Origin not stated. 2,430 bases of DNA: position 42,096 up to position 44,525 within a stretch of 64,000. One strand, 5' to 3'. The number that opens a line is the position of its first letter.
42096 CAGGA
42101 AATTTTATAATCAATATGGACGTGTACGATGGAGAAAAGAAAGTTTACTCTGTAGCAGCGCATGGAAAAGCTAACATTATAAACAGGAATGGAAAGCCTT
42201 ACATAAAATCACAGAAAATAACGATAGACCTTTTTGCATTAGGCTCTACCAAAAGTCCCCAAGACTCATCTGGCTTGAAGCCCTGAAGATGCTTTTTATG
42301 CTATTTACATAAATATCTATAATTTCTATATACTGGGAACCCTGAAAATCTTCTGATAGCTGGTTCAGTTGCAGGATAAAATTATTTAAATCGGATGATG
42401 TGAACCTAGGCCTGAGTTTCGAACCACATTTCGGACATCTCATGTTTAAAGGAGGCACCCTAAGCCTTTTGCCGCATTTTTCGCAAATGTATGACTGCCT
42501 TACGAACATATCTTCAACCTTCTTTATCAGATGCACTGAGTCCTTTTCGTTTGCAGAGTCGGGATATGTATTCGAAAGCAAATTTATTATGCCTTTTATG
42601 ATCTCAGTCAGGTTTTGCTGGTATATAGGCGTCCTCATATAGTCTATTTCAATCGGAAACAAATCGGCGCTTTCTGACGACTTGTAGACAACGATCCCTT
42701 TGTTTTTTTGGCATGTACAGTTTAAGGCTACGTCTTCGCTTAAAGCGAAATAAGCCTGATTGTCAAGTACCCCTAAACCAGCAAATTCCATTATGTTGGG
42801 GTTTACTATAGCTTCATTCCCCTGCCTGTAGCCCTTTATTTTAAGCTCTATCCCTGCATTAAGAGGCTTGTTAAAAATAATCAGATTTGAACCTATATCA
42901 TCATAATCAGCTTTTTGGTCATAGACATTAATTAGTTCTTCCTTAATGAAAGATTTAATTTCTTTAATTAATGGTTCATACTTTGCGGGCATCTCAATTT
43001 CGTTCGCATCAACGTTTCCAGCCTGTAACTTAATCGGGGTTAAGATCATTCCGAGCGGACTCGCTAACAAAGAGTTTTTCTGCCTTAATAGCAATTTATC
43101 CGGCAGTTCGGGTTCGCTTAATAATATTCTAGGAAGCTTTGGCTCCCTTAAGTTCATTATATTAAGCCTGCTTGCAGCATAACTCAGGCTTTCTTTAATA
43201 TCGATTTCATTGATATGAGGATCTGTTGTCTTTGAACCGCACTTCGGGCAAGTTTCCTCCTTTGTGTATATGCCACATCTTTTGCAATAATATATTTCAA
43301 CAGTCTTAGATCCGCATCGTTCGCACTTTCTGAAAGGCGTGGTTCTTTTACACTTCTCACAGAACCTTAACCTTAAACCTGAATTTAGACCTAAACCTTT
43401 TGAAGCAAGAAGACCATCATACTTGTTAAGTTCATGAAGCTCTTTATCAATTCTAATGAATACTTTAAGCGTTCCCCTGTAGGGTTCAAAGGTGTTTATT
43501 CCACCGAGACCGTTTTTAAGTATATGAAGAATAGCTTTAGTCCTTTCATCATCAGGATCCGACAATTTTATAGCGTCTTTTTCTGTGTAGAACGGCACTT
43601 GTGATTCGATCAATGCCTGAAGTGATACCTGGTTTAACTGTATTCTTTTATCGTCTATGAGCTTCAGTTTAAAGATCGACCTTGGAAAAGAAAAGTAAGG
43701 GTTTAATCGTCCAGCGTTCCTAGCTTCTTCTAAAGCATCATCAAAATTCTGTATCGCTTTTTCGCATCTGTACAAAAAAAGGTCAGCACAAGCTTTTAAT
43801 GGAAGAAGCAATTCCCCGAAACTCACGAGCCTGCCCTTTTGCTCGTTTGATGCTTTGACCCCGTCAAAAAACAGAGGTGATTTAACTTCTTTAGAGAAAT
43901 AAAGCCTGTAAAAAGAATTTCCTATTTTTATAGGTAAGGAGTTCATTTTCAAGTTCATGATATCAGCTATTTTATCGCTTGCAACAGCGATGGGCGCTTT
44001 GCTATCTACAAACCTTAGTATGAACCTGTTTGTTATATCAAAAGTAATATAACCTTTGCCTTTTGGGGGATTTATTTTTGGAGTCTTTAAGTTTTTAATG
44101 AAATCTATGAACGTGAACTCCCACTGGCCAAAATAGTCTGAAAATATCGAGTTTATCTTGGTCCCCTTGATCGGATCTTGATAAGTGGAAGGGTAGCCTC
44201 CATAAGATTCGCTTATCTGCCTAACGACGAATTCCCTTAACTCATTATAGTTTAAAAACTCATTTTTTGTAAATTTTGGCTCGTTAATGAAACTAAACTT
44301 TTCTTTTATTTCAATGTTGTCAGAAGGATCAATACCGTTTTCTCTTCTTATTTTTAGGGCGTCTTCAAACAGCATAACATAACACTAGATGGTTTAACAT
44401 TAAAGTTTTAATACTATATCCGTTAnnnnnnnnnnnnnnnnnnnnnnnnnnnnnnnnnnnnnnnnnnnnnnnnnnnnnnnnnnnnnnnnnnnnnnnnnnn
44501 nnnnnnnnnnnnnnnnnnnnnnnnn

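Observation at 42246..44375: Shortened, apparently catalytically dead homologue of the PolD large subunit (DP2) that keeps its Zn modules and a C-terminal PIP box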

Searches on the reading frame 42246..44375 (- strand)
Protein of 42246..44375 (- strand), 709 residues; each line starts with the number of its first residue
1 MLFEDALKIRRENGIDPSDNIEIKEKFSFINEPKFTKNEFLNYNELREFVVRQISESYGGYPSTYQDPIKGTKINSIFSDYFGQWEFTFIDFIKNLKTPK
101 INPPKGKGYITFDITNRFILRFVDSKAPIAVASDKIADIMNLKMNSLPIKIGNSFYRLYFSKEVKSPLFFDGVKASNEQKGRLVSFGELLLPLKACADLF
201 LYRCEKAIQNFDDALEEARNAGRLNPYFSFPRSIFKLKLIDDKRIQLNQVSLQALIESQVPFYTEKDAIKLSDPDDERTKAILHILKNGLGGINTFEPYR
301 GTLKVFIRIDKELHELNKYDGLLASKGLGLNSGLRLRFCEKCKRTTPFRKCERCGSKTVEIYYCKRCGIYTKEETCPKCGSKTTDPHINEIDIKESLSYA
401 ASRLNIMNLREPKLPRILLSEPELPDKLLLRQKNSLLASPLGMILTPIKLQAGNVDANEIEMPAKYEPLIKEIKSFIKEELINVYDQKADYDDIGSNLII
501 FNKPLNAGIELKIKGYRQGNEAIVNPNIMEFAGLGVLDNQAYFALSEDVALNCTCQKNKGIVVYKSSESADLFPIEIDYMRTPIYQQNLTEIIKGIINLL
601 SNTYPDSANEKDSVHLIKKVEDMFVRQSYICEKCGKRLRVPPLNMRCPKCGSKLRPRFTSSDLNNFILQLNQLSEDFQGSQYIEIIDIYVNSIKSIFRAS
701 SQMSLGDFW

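Call 3: search_protein_families(library=pfam, proteins=[window:42246-44375:-], max_evalue=1)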
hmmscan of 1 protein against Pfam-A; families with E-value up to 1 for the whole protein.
window:42246-44375:- (709 aa): 14 families
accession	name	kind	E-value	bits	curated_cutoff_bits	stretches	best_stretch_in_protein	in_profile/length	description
PF12773.13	DZR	-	1.7e-06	28.5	27.3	2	628-657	12-37/45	Double zinc ribbon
PF04135.18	Nop10p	-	0.00072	20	27.2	1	361-387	5-31/52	Nucleolar RNA-binding protein, Nop10p family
PF24844.1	PolC_DP2_central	-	0.00085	18.8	24.3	1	330-371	329-370/372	DNA polymerase II large subunit DP2, central domain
PF01155.25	HypA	-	0.0042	17.5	28.9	1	626-653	68-95/112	Hydrogenase/urease nickel incorporation, metallochaperone, hypA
PF23455.1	DUF7129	-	0.0069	16.5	30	1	628-655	11-38/45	Domain of unknown function (DUF7129)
PF03660.19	PHF5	-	0.0091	16.6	26.7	1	334-379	41-88/104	PHF5-like protein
PF18912.6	DZR_2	-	0.03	14.6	27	1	626-654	19-46/56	Double zinc ribbon domain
PF07191.17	Zn_ribbon_6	-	0.033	14.6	25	1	627-655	15-40/67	Double zinc ribbon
PF03119.21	DNA_ligase_ZBD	-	0.077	13.3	25.8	0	646-655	1-10/27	NAD-dependent DNA ligase C4 zinc finger domain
PF22747.2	Zn_ribbon_DUF2089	-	0.08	13.5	27.6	1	634-662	4-30/32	DUF2089 zinc ribbon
PF13248.11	Zn_ribbon_3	-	0.095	12.7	27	1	646-657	4-15/26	zinc-ribbon domain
PF21664.2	TBPIP_C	-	0.45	11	27.2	0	621-654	39-72/115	TBP-interacting protein, C-terminal domain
PF01396.24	Zn_ribbon_Top1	-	0.51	10.6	32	0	646-660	3-17/39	Topoisomerase DNA binding C4 zinc finger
PF06906.16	DUF1272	-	0.54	10.8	25.3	0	338-381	7-49/57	Protein of unknown function (DUF1272)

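Call 4: search_protein_families(library=ncbifam, proteins=[window:42246-44375:-], max_evalue=1)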
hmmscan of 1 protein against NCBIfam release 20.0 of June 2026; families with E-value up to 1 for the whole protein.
window:42246-44375:- (709 aa): 11 families
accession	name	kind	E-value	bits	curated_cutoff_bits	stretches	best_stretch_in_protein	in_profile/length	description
NF003103.0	PRK04023.1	equivalog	8.6e-24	83.2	1269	2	335-435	629-733/1125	DNA polymerase II large subunit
NF011302.0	PRK14714.1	equivalog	1.1e-19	69.5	1791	2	337-436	681-790/1350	DNA-directed DNA polymerase II large subunit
TIGR00354.1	polC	equivalog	2.3e-11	42.1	702.15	2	623-708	1008-1096/1096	DNA polymerase II large subunit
NF011303.0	PRK14715.1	equivalog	1.1e-09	36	1585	1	623-708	1537-1624/1627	DNA-directed DNA polymerase II large subunit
NF009623.0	PRK13130.1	equivalog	0.0002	21.4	68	1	361-387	5-31/56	RNA-protein complex protein Nop10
NF009146.0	PRK12496.1-3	equivalog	0.00089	19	268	1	618-655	112-149/162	hypothetical protein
NF001607.0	PRK00398.1-4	equivalog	0.0049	16.6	89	1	625-654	6-38/53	DNA-directed RNA polymerase subunit P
NF041664.1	RNAP_arch_Epp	equivalog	0.0066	16.3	50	1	364-385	3-25/57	transcription elongation factor subunit Spt4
NF033497.1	rubre_like_arch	subfamily_domain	0.014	15.1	32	1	631-660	3-32/34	rubrerythrin-like domain-containing protein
NF040849.1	tRNAmod_TiaS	equivalog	0.17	10.4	600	1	617-657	343-382/422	tRNA(Ile2) 2-agmatinylcytidine synthetase TiaS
TIGR02487.1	NrdD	equivalog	0.56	8.7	326.35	1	360-382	526-549/581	anaerobic ribonucleoside-triphosphate reductase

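Call 5: search_solved_structures(query=window:42246-44375:-, max_evalue=1, show_alignments=2)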
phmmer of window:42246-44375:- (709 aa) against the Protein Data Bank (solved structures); distinct sequences matched with E-value up to 1: 17.
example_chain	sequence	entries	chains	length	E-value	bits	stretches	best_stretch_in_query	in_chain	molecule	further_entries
6hms_B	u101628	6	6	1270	2.4e-08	36.1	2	623-678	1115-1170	DNA polymerase II large subunit,DNA polymerase II large subunit | DP2 | DNA polymerase II large subunit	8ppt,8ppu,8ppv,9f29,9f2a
6t8h_B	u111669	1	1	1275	2.5e-08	36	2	623-678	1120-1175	DP2 subunit of D-family DNA-polymerase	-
6knb_B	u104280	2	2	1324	5.8e-07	31.5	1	623-697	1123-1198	DNA polymerase D DP2 (DNA polymerase II large) subunit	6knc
2aqc_A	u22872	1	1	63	5.7e-05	24.9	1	361-393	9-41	Ribosome biogenesis protein Nop10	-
2apo_B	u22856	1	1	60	9.4e-05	24.2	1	362-393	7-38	Ribosome biogenesis protein Nop10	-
2aus_D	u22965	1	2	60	0.0011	20.6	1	361-389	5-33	Ribosome biogenesis protein Nop10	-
2ey4_E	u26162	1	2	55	0.0073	18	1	361-388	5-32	Ribosome biogenesis protein Nop10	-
2rfk_B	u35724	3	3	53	0.008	17.8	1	361-388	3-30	Ribosome biogenesis protein Nop10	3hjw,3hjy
3lwo_B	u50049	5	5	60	0.0086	17.7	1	361-388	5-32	Ribosome biogenesis protein Nop10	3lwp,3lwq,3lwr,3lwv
2hvy_C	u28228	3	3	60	0.0091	17.6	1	361-388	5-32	Ribosome biogenesis protein Nop10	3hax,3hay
3mqk_B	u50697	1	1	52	0.0093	17.6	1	361-388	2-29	Ribosome biogenesis protein Nop10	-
5ijl_A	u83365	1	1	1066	0.032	15.8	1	338-437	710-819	DNA polymerase II large subunit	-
4qiw_P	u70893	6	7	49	0.17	13.4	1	628-655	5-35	DNA-directed RNA polymerase subunit P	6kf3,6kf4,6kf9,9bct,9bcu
2lcq_A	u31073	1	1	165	0.29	12.7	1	623-655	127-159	Putative toxin VapC6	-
36ro_P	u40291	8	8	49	0.33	12.5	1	625-655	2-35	DNA-directed RNA polymerase subunit Rpo12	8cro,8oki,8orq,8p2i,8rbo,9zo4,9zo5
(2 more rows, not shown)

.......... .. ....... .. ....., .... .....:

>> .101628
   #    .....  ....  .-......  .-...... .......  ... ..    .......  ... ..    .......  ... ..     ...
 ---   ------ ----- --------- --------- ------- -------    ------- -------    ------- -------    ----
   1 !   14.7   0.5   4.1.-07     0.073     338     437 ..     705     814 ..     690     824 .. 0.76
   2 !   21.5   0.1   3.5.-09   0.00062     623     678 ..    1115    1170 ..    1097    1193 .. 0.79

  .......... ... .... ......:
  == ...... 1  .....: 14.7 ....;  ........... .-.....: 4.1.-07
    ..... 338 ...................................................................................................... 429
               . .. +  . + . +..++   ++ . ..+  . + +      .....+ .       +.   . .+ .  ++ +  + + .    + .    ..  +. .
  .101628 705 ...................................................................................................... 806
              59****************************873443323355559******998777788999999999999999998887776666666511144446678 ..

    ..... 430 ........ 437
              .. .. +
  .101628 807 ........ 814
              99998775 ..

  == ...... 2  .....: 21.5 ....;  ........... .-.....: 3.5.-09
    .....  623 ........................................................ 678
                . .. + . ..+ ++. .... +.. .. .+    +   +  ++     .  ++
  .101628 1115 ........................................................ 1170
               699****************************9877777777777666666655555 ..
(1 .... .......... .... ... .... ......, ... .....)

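Call 6: find_homologous_proteins(query=window:42246-44375:-, max_evalue=0.001)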
Query window:42246-44375:- (709 aa): 33 proteins with E <= 0.001 among 8000 candidates.
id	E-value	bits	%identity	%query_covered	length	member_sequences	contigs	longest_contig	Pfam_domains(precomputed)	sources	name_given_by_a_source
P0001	0.0e+0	1578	98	100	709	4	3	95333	PF12773.14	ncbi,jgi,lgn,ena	-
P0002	0.0e+0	1385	85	100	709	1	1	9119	PF12773.14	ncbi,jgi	-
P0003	0.0e+0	1304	80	100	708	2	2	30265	PF12773.14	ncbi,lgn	-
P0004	0.0e+0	1206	72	100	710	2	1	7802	PF12773.14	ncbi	ncbi:MAG: hypothetical protein RXR18_05110 [Nitrososphaeria archaeon]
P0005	0.0e+0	1204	71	100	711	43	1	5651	PF12773.14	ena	-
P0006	0.0e+0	1203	72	100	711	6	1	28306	PF12773.14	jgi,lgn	jgi:rRNA maturation protein Nop10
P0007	0.0e+0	1053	71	89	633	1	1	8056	-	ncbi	ncbi:MAG: hypothetical protein RXR19_05140, partial [Nitrososphaeria archaeon]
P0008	3.1e-229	781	48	100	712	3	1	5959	PF12773.14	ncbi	-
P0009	3.0e-228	778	48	100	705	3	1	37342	PF12773.14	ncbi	-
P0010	3.7e-10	57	36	15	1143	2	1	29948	PF03833.20,PF24844.2,PF24846.2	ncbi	-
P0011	1.1e-9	55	26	25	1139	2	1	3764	PF03833.20,PF24844.2,PF24846.2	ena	-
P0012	3.6e-9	54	30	16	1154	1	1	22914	PF03833.20,PF24844.2,PF24846.2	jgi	-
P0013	6.6e-9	53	36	10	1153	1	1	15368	PF03833.20,PF24844.2,PF24846.2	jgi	jgi:DNA polymerase II large subunit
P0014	1.6e-7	48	33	13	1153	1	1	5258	PF03833.20,PF24844.2,PF24846.2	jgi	jgi:DNA polymerase II large subunit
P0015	4.1e-6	44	27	18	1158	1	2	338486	PF03833.20,PF24844.2,PF24846.2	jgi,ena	jgi:DNA polymerase II large subunit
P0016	5.9e-6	43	29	12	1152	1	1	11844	PF03833.20,PF24844.2,PF24846.2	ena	-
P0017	8.1e-6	43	28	13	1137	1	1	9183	PF03833.20,PF24844.2,PF24846.2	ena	-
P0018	8.5e-6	43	29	12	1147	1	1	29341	PF03833.20,PF24844.2,PF24846.2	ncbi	-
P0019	8.9e-6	43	31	12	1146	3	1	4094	PF03833.20,PF24844.2,PF24846.2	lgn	-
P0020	1.1e-5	42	32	12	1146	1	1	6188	PF03833.20,PF24844.2,PF24846.2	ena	-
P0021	1.2e-5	42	32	12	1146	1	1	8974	PF03833.20,PF24844.2,PF24846.2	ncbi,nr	ncbi:MAG: DNA polymerase II large subunit [Methanosarcina sp.]|nr:DNA polymerase II large subunit [M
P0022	1.2e-5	42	32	12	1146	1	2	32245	PF03833.20,PF24844.2,PF24846.2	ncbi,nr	ncbi:MAG: DNA polymerase II large subunit [Methanosarcina sp.]|nr:DNA polymerase II large subunit [M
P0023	1.2e-5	42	32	12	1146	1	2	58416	PF03833.20,PF24844.2,PF24846.2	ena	-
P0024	1.4e-5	42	29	14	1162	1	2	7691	PF03833.20,PF24844.2,PF24846.2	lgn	-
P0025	1.6e-5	42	26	18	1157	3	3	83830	PF03833.20,PF24844.2,PF24846.2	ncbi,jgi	jgi:DNA polymerase II large subunit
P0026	2.1e-5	41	24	24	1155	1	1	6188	PF03833.20,PF24844.2,PF24846.2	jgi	-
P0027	3.1e-5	41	28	16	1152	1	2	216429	PF03833.20,PF24844.2,PF24846.2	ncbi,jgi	-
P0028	3.3e-5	41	26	18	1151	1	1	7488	PF03833.20,PF24844.2,PF24846.2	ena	-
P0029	3.6e-5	41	26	18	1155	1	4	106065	PF03833.20,PF24844.2,PF24846.2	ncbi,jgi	jgi:DNA polymerase II large subunit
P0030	5.4e-5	40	33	15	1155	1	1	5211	PF03833.20,PF24844.2,PF24846.2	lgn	-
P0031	9.8e-5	39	30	13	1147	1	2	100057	PF03833.20,PF24844.2,PF24846.2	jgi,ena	-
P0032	5.0e-4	37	31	13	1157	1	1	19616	PF03833.20,PF24844.2,PF24846.2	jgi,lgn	jgi:DNA polymerase II large subunit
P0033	6.4e-4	36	25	15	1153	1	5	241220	PF03833.20,PF24844.2,PF24846.2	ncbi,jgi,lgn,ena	jgi:DNA polymerase II large subunit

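Call 10: find_encoding_contigs(protein=window:42246-44375:-, flank=10000, max_places=6)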
Protein window:42246-44375:- (709 aa): no gene with exactly this product is on record in the collection.

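Call 12: find_encoding_contigs(protein=P0001, flank=10000, max_places=4)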
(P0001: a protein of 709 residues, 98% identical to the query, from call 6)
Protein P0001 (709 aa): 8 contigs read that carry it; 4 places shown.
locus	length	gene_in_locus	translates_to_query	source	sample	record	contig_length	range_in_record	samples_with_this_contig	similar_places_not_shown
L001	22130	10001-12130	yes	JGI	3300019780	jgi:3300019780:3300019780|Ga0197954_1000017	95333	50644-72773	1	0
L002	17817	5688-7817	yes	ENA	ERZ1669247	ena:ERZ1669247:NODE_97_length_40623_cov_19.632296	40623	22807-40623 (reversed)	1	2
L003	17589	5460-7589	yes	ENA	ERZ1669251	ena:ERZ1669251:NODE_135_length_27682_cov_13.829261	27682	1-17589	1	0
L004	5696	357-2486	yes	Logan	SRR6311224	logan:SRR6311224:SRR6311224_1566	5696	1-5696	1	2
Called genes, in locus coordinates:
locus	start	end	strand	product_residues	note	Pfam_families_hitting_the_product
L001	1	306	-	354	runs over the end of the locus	PF02463:SMC_N, PF00005:ABC_tran, PF13304:AAA_21 (faint), PF08402:TOBE_2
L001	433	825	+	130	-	PF05158:RNA_pol_Rpc34 (faint), PF01047:MarR (weak)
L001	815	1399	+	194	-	PF01728:FtsJ, PF13847:Methyltransf_31 (weak)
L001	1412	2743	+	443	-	PF00464:SHMT, PF00155:Aminotran_1_2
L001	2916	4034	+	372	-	PF00579:tRNA-synt_1b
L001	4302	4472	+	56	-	-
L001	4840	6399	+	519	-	PF00152:tRNA-synt_2 (faint), PF01409:tRNA-synt_2d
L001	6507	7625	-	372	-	PF13580:SIS_2 (faint), PF01380:SIS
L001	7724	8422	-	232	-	PF09171:AGOG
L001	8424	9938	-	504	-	PF01568:Molydop_binding (weak), PF02885:Glycos_trans_3N, PF00591:Glycos_transf_3, PF07831:PYNP_C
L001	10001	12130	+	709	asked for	PF12773:DZR (faint)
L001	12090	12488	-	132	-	-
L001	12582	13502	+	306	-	PF08267:Meth_synt_1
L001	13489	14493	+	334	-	PF01717:Meth_synt_2, PF08267:Meth_synt_1 (weak)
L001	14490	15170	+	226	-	PF03587:EMG1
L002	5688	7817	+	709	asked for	PF12773:DZR (faint)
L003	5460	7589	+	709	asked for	PF12773:DZR (faint)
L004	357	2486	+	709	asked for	PF12773:DZR (faint)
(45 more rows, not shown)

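Call 13: list_cluster_members(proteins=[P0001, P0003, P0004, P0006, P0008, P0009])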
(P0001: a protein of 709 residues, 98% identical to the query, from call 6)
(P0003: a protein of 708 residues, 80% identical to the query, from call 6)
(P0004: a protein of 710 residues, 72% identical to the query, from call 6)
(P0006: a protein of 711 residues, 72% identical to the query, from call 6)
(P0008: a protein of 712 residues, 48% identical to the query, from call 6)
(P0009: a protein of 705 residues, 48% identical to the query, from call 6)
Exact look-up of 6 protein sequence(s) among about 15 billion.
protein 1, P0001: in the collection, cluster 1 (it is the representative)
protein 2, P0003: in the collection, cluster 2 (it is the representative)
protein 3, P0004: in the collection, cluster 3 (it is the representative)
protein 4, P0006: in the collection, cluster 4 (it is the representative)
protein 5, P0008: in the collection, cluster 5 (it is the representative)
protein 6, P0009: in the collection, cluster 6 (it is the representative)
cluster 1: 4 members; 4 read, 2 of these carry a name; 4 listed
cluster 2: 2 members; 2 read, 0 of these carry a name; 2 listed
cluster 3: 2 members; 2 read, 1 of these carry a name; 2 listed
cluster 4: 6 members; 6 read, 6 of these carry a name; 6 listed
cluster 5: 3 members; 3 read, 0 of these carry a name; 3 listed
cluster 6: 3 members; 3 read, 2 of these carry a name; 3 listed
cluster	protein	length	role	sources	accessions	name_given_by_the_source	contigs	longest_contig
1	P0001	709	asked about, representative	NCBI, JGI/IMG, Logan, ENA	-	-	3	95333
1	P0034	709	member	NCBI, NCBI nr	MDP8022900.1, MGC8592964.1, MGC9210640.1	MAG: hypothetical protein ACP5LF_01565 [Nitrososphaeria archaeon] | hypothetical protein [Conexivisphaerales archaeon]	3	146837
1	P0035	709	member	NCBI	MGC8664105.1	MAG: hypothetical protein ACP5SE_00315 [Nitrososphaeria archaeon]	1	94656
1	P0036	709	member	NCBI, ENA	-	-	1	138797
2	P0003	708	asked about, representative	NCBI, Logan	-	-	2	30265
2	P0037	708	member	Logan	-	-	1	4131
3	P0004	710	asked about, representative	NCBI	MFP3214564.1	MAG: hypothetical protein RXR18_05110 [Nitrososphaeria archaeon]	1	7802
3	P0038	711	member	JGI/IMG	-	-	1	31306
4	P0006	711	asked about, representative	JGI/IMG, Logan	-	rRNA maturation protein Nop10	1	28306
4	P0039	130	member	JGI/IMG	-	Archaeal DNA polymerase II, large subunit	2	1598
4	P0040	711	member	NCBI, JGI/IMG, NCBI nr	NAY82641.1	MAG: hypothetical protein GU362_07230 [Thaumarchaeota archaeon] | rRNA maturation protein Nop10/DNA-directed RNA polymerase subunit RPC12/RpoP | hypothetical protein [Nitrososphaerota archaeon]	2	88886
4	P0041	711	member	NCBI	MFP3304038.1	MAG: hypothetical protein RXO34_01430 [Nitrososphaeria archaeon]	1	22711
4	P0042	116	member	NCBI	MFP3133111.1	MAG: hypothetical protein RXR19_03255, partial [Nitrososphaeria archaeon]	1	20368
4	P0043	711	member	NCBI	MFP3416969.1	MAG: hypothetical protein RXO71_01520 [Nitrososphaeria archaeon]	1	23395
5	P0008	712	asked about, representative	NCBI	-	-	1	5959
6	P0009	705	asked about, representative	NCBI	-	-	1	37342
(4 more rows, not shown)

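Call 20: search_solved_structures(query=A1, max_evalue=0.01, show_alignments=1)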
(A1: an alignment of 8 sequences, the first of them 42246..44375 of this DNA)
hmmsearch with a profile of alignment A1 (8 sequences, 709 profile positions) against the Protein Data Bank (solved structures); distinct sequences matched with E-value up to 0.01: 6.
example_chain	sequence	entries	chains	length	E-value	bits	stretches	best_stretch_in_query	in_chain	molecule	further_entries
6hms_B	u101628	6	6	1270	2.3e-12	49.4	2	623-697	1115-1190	DNA polymerase II large subunit,DNA polymerase II large subunit | DP2 | DNA polymerase II large subunit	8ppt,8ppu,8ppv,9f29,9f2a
6t8h_B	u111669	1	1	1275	2.4e-12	49.4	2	623-697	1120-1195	DP2 subunit of D-family DNA-polymerase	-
6knb_B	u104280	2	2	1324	1.8e-10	43.2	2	623-698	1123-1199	DNA polymerase D DP2 (DNA polymerase II large) subunit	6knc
5ijl_A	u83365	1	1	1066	5.1e-05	25.1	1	332-444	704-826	DNA polymerase II large subunit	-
2aqc_A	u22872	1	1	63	0.001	20.8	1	361-386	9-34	Ribosome biogenesis protein Nop10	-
2apo_B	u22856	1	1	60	0.0019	19.9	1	363-386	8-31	Ribosome biogenesis protein Nop10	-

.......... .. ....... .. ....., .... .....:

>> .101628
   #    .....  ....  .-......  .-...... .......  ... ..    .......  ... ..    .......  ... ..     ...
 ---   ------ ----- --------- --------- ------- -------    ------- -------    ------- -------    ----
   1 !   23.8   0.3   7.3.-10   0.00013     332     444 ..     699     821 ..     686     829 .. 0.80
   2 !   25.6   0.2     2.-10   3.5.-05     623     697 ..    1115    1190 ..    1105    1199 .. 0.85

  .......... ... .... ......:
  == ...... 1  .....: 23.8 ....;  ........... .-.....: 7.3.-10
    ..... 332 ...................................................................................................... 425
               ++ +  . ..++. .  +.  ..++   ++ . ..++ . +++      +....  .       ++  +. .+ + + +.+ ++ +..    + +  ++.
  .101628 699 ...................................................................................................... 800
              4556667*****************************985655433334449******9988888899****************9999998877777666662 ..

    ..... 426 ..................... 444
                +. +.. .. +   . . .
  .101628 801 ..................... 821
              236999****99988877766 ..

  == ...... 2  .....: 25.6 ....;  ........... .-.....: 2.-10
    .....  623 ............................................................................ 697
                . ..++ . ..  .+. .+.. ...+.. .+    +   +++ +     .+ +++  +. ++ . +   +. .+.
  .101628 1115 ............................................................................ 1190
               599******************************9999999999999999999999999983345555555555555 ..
